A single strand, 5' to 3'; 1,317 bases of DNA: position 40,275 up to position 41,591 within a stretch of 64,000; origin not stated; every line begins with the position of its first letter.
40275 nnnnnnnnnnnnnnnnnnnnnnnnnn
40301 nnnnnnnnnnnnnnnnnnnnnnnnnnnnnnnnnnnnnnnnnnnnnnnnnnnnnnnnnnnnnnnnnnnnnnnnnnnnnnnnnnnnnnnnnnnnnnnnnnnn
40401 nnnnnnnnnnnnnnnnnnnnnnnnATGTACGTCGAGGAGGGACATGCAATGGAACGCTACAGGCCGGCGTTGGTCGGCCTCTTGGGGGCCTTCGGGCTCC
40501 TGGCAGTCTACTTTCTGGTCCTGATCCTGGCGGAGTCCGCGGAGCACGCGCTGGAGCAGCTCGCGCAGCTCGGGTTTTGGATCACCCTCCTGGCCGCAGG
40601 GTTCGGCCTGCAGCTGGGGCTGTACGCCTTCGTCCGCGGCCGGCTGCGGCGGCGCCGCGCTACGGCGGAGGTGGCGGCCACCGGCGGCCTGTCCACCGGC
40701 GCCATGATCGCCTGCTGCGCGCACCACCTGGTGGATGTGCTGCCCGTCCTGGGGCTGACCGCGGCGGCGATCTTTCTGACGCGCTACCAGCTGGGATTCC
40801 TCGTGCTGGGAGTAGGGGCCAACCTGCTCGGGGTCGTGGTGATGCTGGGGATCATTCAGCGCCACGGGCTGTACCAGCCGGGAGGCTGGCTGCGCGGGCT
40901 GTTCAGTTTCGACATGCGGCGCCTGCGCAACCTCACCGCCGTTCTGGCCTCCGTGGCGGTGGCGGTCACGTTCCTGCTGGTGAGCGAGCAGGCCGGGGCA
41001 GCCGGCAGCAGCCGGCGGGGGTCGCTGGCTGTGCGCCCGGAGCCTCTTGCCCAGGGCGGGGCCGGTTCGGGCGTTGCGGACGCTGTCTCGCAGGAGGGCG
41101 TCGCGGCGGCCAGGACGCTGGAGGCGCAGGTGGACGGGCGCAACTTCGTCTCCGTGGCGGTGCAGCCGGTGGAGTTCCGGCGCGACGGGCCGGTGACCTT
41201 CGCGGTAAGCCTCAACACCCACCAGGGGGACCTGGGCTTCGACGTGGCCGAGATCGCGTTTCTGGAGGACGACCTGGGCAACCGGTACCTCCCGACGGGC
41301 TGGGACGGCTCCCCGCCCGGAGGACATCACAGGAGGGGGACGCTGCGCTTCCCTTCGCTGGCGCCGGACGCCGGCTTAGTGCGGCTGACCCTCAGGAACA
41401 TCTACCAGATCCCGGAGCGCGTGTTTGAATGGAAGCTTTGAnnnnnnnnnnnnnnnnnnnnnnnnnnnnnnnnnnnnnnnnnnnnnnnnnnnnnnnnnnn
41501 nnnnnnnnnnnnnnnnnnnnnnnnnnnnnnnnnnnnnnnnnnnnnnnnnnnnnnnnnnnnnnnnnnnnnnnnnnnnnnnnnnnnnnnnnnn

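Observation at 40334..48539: rnfCDGEAB sits in a metal-operator-controlled unit, flanked by a CCAHH membrane protein, a His-rich anchored protein, a cytochrome b and RseC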

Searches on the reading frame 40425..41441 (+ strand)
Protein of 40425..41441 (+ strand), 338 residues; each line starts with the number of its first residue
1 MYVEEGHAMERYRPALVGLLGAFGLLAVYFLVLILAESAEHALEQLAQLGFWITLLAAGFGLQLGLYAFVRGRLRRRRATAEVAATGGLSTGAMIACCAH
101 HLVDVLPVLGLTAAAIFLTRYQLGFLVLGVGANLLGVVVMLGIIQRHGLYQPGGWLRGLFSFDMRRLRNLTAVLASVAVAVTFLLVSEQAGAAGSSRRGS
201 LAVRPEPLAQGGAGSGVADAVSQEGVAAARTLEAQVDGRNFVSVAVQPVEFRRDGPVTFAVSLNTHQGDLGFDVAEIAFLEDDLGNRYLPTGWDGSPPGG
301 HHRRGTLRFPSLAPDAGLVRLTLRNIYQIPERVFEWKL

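Call 3: search_protein_families(library=pfam, proteins=[window:40425-41441:+], max_evalue=0.01)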
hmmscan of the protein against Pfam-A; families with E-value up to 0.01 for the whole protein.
window:40425-41441:+ (338 aa): 1 family
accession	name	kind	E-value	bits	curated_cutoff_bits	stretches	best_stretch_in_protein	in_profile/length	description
PF01545.26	Cation_efflux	-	0.0025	18.1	26.6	1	23-139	74-182/198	Cation efflux family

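Call 7: search_protein_families(library=ncbifam, proteins=[window:40425-41441:+], max_evalue=0.01)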
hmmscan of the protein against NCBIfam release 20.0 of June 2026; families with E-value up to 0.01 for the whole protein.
window:40425-41441:+ (338 aa): 0 families

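Call 20: find_homologous_proteins(query=window:40425-41441:+, max_evalue=0.001)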
Query window:40425-41441:+ (338 aa): 100 proteins with E <= 0.001 among 8000 candidates.
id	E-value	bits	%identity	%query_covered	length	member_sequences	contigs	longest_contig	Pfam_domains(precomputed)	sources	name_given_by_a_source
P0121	1.8e-209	713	100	98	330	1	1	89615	-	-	-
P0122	1.0e-99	352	48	98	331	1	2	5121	-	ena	-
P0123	3.2e-92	328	45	98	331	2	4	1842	-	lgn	-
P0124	3.2e-92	328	46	98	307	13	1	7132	-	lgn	-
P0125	1.5e-91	325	46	98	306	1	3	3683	-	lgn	-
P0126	3.3e-91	324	46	98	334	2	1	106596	-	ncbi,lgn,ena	-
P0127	4.3e-91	324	45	97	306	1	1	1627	-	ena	-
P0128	1.1e-89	319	49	98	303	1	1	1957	-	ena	-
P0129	1.3e-88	316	48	98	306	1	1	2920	-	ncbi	-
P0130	2.4e-88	315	48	98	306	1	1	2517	-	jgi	jgi:hypothetical protein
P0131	2.7e-88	315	48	98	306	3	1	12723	-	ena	-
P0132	2.7e-88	315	44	98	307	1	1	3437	-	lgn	-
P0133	3.1e-88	314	49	98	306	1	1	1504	-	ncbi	-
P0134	3.2e-88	314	48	98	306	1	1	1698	-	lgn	-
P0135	1.7e-87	312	44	97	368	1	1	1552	-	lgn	-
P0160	1.2e-79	286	43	98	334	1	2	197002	-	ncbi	-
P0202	3.4e-58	216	39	99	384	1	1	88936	PF04945.20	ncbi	-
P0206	2.0e-55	207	38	96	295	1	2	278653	-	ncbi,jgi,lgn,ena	-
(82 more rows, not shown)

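Call 30: find_encoding_contigs(protein=P0126, flank=8000, max_places=2)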
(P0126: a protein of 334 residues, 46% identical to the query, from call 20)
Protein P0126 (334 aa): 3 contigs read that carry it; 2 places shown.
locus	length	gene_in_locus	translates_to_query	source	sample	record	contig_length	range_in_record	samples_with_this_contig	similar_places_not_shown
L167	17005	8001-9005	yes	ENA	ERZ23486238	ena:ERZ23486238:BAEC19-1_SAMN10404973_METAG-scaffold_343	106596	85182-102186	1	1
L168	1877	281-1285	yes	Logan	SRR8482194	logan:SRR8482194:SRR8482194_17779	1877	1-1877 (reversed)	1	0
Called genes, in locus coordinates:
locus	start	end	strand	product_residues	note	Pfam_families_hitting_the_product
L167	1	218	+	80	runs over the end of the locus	-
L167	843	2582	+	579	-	PF00989:PAS, PF08448:PAS_4 (weak), PF13426:PAS_9, PF00512:HisKA, PF02518:HATPase_c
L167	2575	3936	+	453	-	PF00072:Response_reg, PF01078:Mg_chelatase (faint), PF00158:Sigma54_activat, PF14532:Sigma54_activ_2, PF00004:AAA (faint), PF07728:AAA_5 (weak), PF25601:AAA_lid_14, PF02954:HTH_8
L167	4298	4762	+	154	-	-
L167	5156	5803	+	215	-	PF06966:DUF1295 (weak), PF04140:ICMT, PF04191:PEMT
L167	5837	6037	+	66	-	PF04945:YHS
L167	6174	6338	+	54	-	-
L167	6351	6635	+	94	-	-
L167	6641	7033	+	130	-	PF00403:HMA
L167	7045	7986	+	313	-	PF00483:NTP_transferase, PF24894:Hexapep_GlmU (weak), PF25247:LbH_GLGC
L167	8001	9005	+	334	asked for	-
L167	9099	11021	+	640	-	PF05524:PEP-utilisers_N, PF00391:PEP-utilizers, PF02896:PEP-utilizers_C, PF04945:YHS (faint)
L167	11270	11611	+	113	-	PF00543:P-II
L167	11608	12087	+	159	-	PF04542:Sigma70_r2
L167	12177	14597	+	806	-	PF01564:Spermine_synth (weak)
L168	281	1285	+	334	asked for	-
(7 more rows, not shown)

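Call 31: find_encoding_contigs(protein=P0160, flank=8000, max_places=2)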
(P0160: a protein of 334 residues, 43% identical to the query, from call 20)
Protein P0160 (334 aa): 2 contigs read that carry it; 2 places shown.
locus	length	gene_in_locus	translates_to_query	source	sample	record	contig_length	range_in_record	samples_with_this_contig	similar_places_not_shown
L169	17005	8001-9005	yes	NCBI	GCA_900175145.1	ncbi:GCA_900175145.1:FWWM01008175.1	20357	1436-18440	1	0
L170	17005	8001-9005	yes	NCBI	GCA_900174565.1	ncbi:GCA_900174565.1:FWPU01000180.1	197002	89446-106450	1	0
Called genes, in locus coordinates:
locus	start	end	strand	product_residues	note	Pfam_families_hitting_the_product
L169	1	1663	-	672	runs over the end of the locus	PF01578:Cytochrom_C_asm, PF16327:CcmF_C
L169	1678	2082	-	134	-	PF03100:CcmE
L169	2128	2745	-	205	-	PF13240:Zn_Ribbon_1 (weak)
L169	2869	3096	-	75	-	-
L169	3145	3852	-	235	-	PF02463:SMC_N (faint), PF00005:ABC_tran, PF13304:AAA_21 (faint)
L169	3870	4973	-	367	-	PF12704:MacB_PCD, PF02687:FtsX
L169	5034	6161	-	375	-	PF12704:MacB_PCD, PF02687:FtsX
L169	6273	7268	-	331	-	PF05569:Peptidase_M56, PF01435:Peptidase_M48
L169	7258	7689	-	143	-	PF03965:Penicillinase_R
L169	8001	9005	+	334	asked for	-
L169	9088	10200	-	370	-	PF02353:CMAS, PF13489:Methyltransf_23, PF07021:MetW (weak), PF08241:Methyltransf_11, PF08242:Methyltransf_12, PF13649:Methyltransf_25, PF13847:Methyltransf_31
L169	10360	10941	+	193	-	PF00365:PFK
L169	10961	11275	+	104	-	PF00365:PFK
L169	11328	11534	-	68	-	-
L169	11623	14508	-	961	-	PF00403:HMA, PF19803:DUF6286 (faint), PF19991:HMA_2 (faint), PF00403:HMA, PF00122:E1-E2_ATPase, PF00702:Hydrolase, PF08282:Hydrolase_3 (faint), PF12710:HAD (faint)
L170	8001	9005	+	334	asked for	-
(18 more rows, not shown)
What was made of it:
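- Closest known: Copper-induced envelope reductant systems. Same: A DsbD_TM-cupredoxin fusion sits in one CCAHH island (call 31).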

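Call 33: find_encoding_contigs(protein=P0206, flank=8000, max_places=1)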
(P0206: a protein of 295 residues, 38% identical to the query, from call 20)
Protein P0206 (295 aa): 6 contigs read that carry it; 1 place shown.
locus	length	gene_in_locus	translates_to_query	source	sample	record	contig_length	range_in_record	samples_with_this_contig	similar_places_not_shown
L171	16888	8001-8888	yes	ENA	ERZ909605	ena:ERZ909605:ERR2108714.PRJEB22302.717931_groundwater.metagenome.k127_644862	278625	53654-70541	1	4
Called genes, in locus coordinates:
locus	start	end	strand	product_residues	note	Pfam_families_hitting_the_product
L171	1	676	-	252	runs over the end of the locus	PF00005:ABC_tran, PF13304:AAA_21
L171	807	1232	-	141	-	PF03551:PadR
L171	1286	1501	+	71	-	PF00403:HMA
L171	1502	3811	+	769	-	PF00403:HMA, PF00122:E1-E2_ATPase, PF00702:Hydrolase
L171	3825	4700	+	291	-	-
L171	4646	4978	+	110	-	PF18926:DUF5676 (weak)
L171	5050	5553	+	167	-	PF24034:DUF7343, PF12802:MarR_2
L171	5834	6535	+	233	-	-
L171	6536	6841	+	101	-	-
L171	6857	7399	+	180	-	-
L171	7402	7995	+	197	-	-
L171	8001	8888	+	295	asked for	-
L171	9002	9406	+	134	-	PF13473:Cupredoxin_1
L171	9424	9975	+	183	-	-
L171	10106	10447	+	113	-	PF01022:HTH_5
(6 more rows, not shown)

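Call 34: find_encoding_contigs(protein=P0202, flank=8000, max_places=1)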
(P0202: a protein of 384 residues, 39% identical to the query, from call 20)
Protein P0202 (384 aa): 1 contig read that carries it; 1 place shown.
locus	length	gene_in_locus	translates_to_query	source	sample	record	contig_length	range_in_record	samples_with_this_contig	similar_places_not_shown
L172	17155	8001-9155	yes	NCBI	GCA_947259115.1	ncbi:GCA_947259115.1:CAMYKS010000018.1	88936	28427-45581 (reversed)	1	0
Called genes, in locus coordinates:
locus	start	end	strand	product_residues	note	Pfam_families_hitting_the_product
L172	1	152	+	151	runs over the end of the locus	-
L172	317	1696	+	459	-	PF02321:OEP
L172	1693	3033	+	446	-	PF25917:BSH_RND, PF25973:BSH_CzcB, PF25893:HH_CzcB, PF25954:Beta-barrel_RND_2, PF25967:RND-MFP_C (weak), PF25975:CzcB_C, PF25989:YknX_C (weak)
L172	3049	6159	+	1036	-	PF00873:ACR_tran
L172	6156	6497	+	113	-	PF00543:P-II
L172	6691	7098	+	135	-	PF05239:PRC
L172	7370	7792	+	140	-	PF00376:MerR, PF13411:MerR_1, PF09278:MerR-DNA-bind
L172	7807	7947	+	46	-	-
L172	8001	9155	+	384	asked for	PF04945:YHS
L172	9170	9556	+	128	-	PF03625:DUF302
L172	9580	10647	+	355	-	PF13185:GAF_2 (weak), PF13492:GAF_3, PF13487:HD_5, PF01966:HD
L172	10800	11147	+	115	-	PF04945:YHS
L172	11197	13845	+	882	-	PF04945:YHS, PF06467:zf-FCS (faint), PF04945:YHS, PF19335:HMBD, PF00122:E1-E2_ATPase, PF00702:Hydrolase, PF12710:HAD (faint), PF08282:Hydrolase_3 (faint)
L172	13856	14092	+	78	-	PF11666:DUF2933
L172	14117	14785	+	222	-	PF04140:ICMT, PF04191:PEMT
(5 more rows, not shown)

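Call 47: predict_structure(alignment_id=A1)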
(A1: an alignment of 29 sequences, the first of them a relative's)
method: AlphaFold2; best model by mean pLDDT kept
length: 330 residues; sequences in the alignment: 29
mean_pLDDT: 82.8   pTM: 0.57
mean pLDDT of the five models: 82.8, 82.6, 80.8, 80.4, 79.9
residues with pLDDT >= 90: 167; 70-90: 83; 50-70: 58; < 50: 22
segments of 3 or more residues with pLDDT < 50: 202-218
pLDDT, mean of each block of 10 residues (from residue 1): 89 94 87 91 93 94 85 62 63 62 61 82 90 91 85 90 91 86 63 50 45 42 86 95 90 93 96 98 97 96 95 96 96
secondary structure, 60 per line:
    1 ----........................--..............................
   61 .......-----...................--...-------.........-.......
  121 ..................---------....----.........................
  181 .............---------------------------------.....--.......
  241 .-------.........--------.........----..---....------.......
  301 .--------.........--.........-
elements in order: H5-28 H31-67 H73-91 H104-112 H114-138 H148-151 H156-193 E227-231 E234-241 E249-257 H266-269 E270-274 E284-287 E294-301 E310-318 E321-329

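Call 50: fold_search(model_id=the predicted structure, library=pdb)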
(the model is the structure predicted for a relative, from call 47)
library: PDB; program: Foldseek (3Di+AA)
matches with E <= 10: 905; with E <= 0.001: 1
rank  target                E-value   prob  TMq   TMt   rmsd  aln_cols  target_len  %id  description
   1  9ll2_A                6.2e-04  1.00  0.19  0.48   6.0       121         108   16  Crystal structure of the Helicobacter pylori copper resistance determinant CrdA in the apo form (released 2025-11-19)
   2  9ll4_A                1.6e-03  1.00  0.19  0.47   6.4       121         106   16  Crystal structure of the Helicobacter pylori copper resistance determinant CrdA in complex with silver ions in space g (released 2025-11-19)
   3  3fbq                  2.7e-03  1.00  0.22  0.25   6.9       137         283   16  The crystal structure of the conserved domain protein from Bacillus anthracis (released 2008-12-23)
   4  1iu1_B                5.9e-03  1.00  0.20  0.44   6.7       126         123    8  Crystal structure of human gamma1-adaptin ear domain (released 2002-07-10)
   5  1iu1_A                7.6e-03  1.00  0.20  0.45   6.5       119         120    8  Crystal structure of human gamma1-adaptin ear domain (released 2002-07-10)
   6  3zhf_A                9.9e-03  0.99  0.19  0.41   9.4       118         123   15  gamma 2 adaptin EAR domain crystal structure with preS1 site1 peptide NPDWDFN (released 2013-07-10)
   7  1qtp                  1.3e-02  0.93  0.14  0.18   8.4       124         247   14  CRYSTAL STRUCTURE OF THE AP-2 CLATHRIN ADAPTOR ALPHA-APPENDAGE (released 1999-07-12)
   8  1b9k                  1.4e-02  0.94  0.15  0.20   8.4       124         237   14  ALPHA-ADAPTIN APPENDAGE DOMAIN, FROM CLATHRIN ADAPTOR AP2 (released 1999-07-06)
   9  8zjz_A                1.6e-02  1.00  0.20  0.14  10.1       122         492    8  Cryo-EM structure of the full-length pAg-bound BTN2A1-BTN3A1-BTN3A3 complex (released 2025-11-26)
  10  4hh8                  1.7e-02  1.00  0.20  0.29   4.6        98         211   10  Crystal structure of bovine butyrophilin (released 2013-11-13)
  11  3zy7_A                1.9e-02  0.99  0.18  0.44   6.5       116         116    5  Crystal structure of computationally redesigned gamma-adaptin appendage domain forming a symmetric homodimer (released 2011-12-28)
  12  3wex_B                1.9e-02  0.99  0.20  0.31  11.8       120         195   12  Crystal structure of HLA-DP5 in complex with Cry j 1-derived peptide (residues 214-222) (released 2014-07-23)
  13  8vc7_C                2.1e-02  1.00  0.21  0.30   5.1       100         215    8  Crystal Structure of Human BTN2A1 ectodomain in complex with Antagonist 2A1.9 Fab (released 2024-12-18)
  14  5jlz_B                2.1e-02  0.99  0.20  0.31   7.6       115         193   15  Crystal structure of HLA-DRB1*04:01 in complex with modified alpha-enolase peptide 26-40 with citrulline at the positi (released 2016-12-07)
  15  9ppp_A                2.3e-02  0.82  0.14  0.17   8.5       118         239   13  Structure of Alpha Appendage of AP2 bound to the extended FxDxF motif derived of CCDC32 (released 2026-04-08)
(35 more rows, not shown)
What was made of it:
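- The fold match to CrdA is weak (TM 0.48 on the target, call 50).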

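Call 64: search_protein_families(library=pfam, alignment_id=A1, max_evalue=0.1)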
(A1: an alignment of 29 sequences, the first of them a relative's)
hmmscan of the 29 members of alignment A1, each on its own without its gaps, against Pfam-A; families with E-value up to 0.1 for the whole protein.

A. member 1, P0121 (330 aa): 1 family
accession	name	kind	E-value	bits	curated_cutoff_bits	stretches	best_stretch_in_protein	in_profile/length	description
PF01545.26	Cation_efflux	-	0.002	18.4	26.6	1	15-131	74-182/198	Cation efflux family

B. families by the number of members that match (of 29 scanned): 10 families
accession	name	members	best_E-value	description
PF18705.7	DUF5643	8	0.00013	Family of unknown function (DUF5643)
PF01545.26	Cation_efflux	4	0.0015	Cation efflux family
PF04945.19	YHS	3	7.5e-14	YHS domain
PF24273.1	TRASH_HVO_1752_C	2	0.00041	HVO_1752, C-terminal TRASH domain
PF06467.20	zf-FCS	2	0.038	MYM-type Zinc finger with FCS sequence motif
PF00403.32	HMA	1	1.7e-10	Heavy-metal-associated domain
PF14342.11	DUF4396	1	0.0097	Domain of unknown function (DUF4396)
PF22570.1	LiaF-TM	1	0.012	LiaF transmembrane domain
PF19869.4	DUF6342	1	0.022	Family of unknown function (DUF6342)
PF17766.7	fn3_6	1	0.065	Fibronectin type-III domain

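Call 78: search_protein_representatives(alignment_id=A1)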
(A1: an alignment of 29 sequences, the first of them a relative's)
Query: 29 sequences, 306 profile positions. Proteins with E-value up to 0.001 (for the whole library): 3599; up to 1e-10: 2392; up to 1e-30: 573. The best 150 are listed.
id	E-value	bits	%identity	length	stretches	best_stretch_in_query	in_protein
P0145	1.5e-123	428.3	-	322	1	4-305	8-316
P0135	1.9e-123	428.0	-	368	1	3-305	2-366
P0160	1.6e-120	418.3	-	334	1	1-305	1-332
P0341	1.4e-118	411.9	-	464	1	3-305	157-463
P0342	1.8e-117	408.4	-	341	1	1-305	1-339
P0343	5.3e-114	397.0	-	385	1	3-305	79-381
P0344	1.6e-113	395.4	-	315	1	3-305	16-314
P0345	1.3e-112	392.4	-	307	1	3-305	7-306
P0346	4.4e-112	390.6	-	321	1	3-305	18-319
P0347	3.2e-110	384.5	-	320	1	9-305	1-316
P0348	6.4e-110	383.5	-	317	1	3-305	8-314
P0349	8.0e-110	383.2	-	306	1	3-305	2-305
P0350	3.0e-109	381.4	-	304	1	2-304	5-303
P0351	1.5e-108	379.0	-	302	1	4-305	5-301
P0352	3.6e-108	377.8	-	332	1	4-305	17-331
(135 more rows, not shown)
